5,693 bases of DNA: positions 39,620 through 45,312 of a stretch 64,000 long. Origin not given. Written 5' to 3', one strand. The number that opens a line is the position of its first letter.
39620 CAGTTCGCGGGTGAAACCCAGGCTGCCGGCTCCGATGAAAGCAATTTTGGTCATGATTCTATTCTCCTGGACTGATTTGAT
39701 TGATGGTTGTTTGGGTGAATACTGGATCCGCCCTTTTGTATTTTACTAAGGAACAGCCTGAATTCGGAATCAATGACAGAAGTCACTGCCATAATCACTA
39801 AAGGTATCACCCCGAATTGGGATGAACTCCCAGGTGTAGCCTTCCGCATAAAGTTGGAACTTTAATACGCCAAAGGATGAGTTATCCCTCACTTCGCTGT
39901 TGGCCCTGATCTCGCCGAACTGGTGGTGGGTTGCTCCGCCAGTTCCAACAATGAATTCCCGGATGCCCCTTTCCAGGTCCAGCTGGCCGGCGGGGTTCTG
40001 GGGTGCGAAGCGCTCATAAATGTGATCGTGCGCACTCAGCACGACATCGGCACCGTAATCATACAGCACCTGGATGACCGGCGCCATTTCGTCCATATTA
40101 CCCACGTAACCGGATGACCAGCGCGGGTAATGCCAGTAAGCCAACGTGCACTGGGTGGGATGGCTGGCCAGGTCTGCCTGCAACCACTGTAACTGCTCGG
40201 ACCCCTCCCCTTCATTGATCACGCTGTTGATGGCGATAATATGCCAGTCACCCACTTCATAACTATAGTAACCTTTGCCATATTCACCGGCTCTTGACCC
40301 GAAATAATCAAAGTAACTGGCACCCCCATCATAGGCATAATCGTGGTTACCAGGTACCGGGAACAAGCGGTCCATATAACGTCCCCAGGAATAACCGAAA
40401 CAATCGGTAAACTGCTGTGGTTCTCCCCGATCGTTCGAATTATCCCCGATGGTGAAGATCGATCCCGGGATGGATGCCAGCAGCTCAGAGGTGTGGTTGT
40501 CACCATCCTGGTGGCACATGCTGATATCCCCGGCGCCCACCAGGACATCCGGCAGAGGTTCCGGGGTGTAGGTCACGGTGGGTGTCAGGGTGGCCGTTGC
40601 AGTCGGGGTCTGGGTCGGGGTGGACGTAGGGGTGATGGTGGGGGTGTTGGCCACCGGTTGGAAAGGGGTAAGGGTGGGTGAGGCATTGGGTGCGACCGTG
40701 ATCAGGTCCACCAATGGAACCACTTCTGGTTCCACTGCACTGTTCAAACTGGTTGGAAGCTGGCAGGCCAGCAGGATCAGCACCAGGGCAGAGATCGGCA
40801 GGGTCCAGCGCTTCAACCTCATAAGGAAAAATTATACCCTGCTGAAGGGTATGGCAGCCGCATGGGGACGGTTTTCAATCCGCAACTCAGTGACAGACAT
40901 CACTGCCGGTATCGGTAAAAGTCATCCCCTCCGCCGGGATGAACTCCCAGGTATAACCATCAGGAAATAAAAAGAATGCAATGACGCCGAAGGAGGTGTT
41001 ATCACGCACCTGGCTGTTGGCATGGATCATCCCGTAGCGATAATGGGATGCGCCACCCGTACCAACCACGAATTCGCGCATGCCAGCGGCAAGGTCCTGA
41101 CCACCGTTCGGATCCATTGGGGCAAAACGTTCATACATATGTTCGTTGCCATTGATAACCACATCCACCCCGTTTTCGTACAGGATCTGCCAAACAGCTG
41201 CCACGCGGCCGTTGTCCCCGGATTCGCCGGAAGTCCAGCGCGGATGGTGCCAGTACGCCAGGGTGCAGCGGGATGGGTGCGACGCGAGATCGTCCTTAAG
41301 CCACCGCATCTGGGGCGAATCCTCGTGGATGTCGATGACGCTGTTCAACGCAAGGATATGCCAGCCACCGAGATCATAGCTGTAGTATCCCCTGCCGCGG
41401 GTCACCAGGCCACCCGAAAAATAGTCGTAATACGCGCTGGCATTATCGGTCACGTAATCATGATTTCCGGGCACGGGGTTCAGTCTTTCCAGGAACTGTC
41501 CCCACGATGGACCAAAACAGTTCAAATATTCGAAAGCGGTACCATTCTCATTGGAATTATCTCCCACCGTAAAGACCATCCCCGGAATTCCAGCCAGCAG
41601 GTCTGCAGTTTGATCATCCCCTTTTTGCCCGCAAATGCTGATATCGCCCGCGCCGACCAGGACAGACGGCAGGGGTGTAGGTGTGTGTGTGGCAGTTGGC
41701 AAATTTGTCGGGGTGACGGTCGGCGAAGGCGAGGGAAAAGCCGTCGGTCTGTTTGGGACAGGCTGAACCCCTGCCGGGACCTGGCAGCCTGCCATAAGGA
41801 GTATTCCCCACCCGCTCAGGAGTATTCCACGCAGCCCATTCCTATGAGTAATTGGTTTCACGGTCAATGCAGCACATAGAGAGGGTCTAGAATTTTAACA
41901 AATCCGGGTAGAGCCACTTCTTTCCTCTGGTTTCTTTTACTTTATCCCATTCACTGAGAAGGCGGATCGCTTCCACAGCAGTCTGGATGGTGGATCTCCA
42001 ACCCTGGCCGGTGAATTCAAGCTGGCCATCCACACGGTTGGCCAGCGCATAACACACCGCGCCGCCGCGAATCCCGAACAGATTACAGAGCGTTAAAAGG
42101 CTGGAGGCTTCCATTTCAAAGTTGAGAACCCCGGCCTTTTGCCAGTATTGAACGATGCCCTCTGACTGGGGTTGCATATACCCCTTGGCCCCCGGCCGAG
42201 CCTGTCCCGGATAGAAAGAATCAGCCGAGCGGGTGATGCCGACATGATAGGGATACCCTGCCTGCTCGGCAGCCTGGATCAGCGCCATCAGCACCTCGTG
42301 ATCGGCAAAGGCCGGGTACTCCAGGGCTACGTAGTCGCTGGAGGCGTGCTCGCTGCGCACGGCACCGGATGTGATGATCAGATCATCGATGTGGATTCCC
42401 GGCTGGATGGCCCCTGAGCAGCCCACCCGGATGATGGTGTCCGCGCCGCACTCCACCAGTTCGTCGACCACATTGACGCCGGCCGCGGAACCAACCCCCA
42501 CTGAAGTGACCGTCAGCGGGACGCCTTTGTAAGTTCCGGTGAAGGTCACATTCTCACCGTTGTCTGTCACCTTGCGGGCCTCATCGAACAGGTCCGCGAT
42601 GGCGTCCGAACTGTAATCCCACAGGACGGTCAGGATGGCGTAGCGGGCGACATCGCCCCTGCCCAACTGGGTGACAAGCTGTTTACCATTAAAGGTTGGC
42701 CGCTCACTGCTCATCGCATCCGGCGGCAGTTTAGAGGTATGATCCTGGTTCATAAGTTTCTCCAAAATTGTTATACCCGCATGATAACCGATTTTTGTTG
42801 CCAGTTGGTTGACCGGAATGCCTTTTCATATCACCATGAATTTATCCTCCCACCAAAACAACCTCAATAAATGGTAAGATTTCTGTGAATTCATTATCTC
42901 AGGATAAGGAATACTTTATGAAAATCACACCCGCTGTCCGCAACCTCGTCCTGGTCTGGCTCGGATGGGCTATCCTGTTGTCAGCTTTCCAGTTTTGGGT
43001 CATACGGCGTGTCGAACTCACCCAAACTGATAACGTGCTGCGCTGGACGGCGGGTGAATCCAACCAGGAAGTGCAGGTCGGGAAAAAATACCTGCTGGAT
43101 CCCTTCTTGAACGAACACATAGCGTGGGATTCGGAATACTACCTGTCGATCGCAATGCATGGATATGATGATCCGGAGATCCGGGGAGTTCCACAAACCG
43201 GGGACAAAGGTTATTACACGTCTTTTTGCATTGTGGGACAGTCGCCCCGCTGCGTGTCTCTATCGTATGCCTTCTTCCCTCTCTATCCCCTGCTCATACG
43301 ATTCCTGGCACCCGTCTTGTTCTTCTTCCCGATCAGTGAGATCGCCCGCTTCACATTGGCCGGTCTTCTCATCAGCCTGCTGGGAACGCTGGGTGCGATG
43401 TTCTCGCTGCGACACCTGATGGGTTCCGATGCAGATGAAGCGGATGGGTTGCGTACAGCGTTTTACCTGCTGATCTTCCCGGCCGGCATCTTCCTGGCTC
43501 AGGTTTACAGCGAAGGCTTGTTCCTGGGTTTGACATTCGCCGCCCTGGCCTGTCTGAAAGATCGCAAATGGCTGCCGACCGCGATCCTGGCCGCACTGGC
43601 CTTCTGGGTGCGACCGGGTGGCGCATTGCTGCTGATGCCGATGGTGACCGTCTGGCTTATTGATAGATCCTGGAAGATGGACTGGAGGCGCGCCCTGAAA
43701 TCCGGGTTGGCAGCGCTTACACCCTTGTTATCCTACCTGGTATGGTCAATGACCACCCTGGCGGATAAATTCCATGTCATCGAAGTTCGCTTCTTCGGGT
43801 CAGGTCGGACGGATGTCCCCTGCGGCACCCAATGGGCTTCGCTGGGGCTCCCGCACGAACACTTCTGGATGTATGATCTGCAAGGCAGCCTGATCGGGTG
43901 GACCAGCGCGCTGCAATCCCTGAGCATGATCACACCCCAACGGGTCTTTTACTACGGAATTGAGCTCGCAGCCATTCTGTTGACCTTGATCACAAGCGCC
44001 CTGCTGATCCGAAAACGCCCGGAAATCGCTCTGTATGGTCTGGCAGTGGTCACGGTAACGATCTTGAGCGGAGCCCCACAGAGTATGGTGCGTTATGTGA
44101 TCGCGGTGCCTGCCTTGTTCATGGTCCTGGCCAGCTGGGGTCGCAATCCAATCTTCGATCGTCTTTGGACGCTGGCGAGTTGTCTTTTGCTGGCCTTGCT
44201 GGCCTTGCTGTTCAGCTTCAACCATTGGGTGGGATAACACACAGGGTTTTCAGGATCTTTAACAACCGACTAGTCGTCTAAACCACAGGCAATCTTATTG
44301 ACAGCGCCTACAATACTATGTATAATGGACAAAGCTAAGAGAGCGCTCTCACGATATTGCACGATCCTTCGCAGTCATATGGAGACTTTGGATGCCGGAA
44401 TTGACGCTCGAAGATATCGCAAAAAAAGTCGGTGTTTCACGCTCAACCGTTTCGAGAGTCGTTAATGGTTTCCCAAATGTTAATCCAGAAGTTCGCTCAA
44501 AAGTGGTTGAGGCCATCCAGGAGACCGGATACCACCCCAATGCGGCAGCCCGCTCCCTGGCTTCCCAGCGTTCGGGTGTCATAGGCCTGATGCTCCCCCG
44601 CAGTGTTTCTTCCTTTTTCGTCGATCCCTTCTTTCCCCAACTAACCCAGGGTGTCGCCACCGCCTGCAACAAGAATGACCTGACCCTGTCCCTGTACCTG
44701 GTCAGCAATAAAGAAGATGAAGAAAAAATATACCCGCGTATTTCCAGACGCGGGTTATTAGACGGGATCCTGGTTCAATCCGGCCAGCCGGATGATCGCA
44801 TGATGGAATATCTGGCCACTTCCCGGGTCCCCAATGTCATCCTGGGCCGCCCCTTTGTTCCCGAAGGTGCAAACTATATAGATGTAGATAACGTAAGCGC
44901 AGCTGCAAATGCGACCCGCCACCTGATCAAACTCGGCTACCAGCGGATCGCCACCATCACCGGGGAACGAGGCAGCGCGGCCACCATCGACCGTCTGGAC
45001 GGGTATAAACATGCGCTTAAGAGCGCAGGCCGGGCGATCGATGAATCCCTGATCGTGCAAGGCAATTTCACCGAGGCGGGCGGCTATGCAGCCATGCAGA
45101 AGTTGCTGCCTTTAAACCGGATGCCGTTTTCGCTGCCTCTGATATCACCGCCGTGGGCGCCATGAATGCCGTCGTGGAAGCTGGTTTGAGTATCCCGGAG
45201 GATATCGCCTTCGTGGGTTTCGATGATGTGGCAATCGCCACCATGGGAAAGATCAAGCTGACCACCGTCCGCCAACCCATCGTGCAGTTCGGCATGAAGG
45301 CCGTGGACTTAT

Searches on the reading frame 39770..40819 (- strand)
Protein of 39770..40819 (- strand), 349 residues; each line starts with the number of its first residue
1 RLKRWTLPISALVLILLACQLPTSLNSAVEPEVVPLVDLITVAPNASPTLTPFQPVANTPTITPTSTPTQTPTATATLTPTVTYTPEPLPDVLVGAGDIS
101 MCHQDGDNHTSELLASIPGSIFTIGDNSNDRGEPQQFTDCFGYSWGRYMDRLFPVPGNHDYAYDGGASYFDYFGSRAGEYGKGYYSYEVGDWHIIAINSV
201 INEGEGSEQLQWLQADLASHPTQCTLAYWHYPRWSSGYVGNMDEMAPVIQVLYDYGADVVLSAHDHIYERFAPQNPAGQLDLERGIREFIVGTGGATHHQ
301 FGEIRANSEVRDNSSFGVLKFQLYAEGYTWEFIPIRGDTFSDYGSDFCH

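Call 12: search_protein_families(library=pfam, proteins=[window:39770-40819:-], max_evalue=0.00001)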
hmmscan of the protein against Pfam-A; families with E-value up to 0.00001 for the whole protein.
window:39770-40819:- (349 aa): 1 family
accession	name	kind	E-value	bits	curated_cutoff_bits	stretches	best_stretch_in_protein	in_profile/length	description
PF00149.33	Metallophos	-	5.4e-11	43.7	21.5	1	122-268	33-191/191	Calcineurin-like phosphoesterase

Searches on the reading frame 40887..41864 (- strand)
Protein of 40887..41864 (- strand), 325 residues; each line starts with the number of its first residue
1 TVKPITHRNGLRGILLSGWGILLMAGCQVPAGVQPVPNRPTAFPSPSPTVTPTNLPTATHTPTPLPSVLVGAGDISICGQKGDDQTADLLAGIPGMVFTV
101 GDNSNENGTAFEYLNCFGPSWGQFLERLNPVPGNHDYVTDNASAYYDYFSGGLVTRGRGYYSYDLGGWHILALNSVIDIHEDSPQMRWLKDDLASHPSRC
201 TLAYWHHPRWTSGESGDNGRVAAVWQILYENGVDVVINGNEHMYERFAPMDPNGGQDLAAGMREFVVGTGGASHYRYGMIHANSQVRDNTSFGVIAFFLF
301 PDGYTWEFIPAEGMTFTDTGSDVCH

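Call 12: search_protein_families(library=pfam, proteins=[window:40887-41864:-], max_evalue=0.00001)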
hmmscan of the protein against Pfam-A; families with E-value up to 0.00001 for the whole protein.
window:40887-41864:- (325 aa): 1 family
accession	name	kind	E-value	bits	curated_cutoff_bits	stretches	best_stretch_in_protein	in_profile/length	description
PF00149.33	Metallophos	-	3.5e-08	34.5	21.5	1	97-243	34-190/191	Calcineurin-like phosphoesterase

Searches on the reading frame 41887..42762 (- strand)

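Call 20: search_protein_families(library=pfam, proteins=[window:41887-42762:-], max_evalue=0.00001)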
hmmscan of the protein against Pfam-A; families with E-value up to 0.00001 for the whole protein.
window:41887-42762:- (291 aa): 1 family
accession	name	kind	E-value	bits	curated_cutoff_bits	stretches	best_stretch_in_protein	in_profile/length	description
PF01048.26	PNP_UDP_1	-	6.1e-31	108.1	25.1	1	53-250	13-210/233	Phosphorylase superfamily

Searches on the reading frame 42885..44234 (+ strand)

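Call 20: search_protein_families(library=pfam, proteins=[window:42885-44234:+], max_evalue=0.00001)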
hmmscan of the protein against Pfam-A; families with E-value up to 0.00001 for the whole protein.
window:42885-44234:+ (450 aa): 1 family
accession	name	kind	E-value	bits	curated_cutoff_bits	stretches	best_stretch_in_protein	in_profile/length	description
PF04188.19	Mannosyl_trans2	-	1.8e-07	31.3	22.4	0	127-246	79-202/443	Mannosyltransferase (PIG-V)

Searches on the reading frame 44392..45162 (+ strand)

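Call 20: search_protein_families(library=pfam, proteins=[window:44392-45162:+], max_evalue=0.00001)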
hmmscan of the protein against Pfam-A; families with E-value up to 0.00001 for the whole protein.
window:44392-45162:+ (257 aa): 4 families
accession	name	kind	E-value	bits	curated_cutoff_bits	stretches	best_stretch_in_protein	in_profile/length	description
PF00356.27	LacI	-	1.2e-16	60.6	27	1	5-50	1-46/46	Bacterial regulatory proteins, lacI family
PF00532.27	Peripla_BP_1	-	1.4e-14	54.7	22.2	1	63-242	3-180/281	Periplasmic binding proteins and sugar binding domain of LacI family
PF01381.28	HTH_3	-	3.9e-06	27.2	23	1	4-41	10-47/55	Helix-turn-helix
PF13377.12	Peripla_BP_3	-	7.6e-06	26.5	26.5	0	176-236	2-64/167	Periplasmic binding protein-like domain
